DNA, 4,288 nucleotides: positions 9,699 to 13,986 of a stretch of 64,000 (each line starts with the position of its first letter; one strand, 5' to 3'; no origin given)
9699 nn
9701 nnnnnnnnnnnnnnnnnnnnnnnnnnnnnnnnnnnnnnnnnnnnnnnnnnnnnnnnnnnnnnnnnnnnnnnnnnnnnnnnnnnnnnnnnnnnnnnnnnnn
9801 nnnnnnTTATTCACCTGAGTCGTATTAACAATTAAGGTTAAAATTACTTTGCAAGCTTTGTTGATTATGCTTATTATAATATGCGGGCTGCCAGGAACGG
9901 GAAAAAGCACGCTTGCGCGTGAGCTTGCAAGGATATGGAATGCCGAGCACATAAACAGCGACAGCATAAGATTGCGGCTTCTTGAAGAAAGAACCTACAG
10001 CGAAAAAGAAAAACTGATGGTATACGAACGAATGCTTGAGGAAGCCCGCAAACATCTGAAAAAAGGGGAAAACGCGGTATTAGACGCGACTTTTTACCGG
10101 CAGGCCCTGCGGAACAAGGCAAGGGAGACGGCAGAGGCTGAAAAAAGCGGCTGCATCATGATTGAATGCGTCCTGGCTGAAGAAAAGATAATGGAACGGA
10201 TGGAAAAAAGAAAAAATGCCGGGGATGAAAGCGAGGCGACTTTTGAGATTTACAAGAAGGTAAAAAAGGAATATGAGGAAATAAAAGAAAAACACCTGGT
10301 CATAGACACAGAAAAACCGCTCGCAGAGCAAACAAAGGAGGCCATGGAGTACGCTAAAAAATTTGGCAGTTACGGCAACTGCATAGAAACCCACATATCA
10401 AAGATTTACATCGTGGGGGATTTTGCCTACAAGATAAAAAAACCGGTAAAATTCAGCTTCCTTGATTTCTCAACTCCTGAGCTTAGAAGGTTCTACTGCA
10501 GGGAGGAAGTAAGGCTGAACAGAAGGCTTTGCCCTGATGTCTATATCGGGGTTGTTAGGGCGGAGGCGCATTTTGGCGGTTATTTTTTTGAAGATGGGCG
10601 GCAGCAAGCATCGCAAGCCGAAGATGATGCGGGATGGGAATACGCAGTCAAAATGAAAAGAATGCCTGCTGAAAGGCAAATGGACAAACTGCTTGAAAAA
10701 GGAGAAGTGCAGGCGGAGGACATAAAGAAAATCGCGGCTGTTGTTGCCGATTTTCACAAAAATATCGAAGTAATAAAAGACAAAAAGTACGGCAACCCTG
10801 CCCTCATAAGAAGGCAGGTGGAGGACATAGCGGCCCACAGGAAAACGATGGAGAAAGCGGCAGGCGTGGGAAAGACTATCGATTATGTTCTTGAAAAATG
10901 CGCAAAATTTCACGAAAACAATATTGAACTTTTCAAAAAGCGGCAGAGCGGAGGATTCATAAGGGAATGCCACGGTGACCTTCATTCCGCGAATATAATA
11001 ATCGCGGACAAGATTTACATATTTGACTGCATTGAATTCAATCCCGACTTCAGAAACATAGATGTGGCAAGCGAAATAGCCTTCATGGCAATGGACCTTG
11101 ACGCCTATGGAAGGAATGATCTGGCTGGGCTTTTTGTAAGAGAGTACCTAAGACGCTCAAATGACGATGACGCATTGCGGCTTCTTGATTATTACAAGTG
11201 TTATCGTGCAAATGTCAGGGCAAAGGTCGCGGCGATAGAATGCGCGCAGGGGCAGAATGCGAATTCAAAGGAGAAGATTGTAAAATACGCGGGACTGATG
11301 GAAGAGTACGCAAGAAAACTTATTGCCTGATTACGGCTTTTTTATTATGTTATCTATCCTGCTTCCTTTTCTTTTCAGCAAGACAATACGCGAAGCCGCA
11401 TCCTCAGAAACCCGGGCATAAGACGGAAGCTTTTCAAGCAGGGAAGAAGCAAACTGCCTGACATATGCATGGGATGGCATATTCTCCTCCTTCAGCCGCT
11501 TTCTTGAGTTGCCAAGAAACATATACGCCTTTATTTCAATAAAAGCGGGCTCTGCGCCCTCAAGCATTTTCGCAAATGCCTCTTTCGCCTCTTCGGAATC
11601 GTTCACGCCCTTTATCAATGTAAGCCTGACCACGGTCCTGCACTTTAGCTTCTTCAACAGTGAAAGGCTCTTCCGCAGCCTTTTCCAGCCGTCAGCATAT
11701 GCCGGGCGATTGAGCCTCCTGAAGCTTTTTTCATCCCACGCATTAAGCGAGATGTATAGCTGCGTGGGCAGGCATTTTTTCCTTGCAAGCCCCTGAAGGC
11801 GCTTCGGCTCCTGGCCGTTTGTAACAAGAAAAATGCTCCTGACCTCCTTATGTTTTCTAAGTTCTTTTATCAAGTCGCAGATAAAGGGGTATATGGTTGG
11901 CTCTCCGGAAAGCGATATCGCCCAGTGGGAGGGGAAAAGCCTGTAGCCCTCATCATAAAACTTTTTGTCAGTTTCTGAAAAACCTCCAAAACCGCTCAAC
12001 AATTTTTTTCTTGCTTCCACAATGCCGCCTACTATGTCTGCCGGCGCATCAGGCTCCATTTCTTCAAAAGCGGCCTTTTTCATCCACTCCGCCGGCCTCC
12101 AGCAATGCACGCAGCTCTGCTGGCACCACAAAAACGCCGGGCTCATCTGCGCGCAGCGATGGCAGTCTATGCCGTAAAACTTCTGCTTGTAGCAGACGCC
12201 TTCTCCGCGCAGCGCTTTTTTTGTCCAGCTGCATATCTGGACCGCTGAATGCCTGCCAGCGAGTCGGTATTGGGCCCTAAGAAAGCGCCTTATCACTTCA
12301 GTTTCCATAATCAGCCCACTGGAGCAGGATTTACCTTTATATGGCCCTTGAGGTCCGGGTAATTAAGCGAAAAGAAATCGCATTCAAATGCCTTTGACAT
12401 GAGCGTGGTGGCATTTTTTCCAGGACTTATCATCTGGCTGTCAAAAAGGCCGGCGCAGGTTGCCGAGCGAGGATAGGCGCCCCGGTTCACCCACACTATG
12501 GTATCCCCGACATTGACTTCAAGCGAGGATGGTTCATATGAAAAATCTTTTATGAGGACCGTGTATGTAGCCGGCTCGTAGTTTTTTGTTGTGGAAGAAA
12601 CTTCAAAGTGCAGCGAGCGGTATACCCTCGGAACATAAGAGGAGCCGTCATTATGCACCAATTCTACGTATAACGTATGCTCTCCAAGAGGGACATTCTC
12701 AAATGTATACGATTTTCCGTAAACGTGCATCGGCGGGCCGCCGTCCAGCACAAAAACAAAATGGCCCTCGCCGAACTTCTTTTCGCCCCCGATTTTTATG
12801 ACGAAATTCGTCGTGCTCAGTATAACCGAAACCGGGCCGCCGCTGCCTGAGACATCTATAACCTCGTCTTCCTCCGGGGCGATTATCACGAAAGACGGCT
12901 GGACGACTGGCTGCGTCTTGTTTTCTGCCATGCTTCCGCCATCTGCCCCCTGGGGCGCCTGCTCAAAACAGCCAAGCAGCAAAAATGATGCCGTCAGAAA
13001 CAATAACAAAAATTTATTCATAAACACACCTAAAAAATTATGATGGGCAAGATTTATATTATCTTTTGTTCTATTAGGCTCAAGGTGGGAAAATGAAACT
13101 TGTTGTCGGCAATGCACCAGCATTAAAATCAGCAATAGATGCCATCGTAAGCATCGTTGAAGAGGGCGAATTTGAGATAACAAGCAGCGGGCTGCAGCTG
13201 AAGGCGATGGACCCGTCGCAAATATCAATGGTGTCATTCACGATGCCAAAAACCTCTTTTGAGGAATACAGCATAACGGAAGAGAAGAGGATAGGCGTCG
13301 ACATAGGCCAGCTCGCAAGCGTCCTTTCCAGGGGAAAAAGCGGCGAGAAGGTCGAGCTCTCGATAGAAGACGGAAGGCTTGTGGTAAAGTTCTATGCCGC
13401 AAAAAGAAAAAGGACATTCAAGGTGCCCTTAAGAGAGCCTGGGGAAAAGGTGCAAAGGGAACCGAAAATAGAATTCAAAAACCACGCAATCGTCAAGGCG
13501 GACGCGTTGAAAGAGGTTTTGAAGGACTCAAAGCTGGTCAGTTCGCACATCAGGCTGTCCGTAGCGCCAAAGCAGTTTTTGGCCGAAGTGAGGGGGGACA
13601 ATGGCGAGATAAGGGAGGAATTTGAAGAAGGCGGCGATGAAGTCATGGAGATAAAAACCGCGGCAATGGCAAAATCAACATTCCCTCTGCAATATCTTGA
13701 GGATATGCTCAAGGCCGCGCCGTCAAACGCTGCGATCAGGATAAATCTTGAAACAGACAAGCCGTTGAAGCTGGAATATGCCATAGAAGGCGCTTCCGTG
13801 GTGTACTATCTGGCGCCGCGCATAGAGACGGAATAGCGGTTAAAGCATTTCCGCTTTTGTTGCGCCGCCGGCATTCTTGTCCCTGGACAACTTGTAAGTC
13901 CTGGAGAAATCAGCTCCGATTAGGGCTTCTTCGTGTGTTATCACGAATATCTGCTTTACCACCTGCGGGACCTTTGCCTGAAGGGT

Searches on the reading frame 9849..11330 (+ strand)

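Call 43: search_protein_families(library=pfam, proteins=[window:9849-11330:+], max_evalue=0.00001)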
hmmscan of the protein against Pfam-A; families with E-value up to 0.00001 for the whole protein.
window:9849-11330:+ (493 aa): 4 families
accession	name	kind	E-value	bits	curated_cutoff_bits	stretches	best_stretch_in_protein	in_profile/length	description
PF13671.12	AAA_33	-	1.1e-24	87.7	27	1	8-144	1-142/143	AAA domain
PF08433.16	KTI12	-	4.5e-12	46.5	22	1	7-148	1-143/271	Chromatin associated protein KTI12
PF13207.12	AAA_17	-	6.7e-09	36.6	27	1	13-129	2-130/136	AAA domain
PF13238.12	AAA_18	-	8.7e-09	36.4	29.4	1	9-125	1-115/128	AAA domain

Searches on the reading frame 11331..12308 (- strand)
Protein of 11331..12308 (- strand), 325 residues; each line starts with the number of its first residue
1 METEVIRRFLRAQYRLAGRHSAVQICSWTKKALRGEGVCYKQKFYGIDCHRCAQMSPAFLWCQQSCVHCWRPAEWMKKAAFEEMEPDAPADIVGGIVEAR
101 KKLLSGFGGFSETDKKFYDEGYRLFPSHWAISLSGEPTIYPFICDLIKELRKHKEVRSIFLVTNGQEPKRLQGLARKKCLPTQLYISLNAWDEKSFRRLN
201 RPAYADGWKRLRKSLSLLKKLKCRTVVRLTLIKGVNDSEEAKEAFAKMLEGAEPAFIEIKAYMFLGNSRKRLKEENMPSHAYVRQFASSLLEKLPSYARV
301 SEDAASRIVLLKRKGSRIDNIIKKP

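Call 43: search_protein_families(library=pfam, proteins=[window:11331-12308:-], max_evalue=0.00001)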
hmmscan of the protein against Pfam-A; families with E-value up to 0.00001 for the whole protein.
window:11331-12308:- (325 aa): 2 families
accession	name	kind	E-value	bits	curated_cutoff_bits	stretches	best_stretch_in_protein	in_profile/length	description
PF08608.17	Wyosine_form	-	4.1e-20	72.2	22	1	252-313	2-63/63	Wyosine base formation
PF04055.27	Radical_SAM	-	2.4e-15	57.5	29.5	1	61-239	6-158/166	Radical SAM superfamily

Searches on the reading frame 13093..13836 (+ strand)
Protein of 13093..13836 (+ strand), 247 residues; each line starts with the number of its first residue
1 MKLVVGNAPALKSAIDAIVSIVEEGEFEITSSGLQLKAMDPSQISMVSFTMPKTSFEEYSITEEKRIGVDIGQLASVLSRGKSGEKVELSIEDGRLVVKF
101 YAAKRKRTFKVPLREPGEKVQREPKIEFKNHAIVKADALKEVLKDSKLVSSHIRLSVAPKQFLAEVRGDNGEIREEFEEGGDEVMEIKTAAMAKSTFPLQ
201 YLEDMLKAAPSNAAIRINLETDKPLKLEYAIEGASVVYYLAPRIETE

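Call 44: search_protein_families(library=pfam, proteins=[window:13093-13836:+], max_evalue=0.00001)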
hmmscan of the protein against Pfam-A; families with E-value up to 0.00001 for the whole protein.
window:13093-13836:+ (247 aa): 2 families
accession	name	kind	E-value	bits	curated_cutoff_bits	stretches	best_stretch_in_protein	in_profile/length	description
PF00705.23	PCNA_N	-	4e-15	56.1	20.3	1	6-106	7-107/127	Proliferating cell nuclear antigen, N-terminal domain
PF02747.20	PCNA_C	-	2.7e-09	37.7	23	1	134-242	13-126/128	Proliferating cell nuclear antigen, C-terminal domain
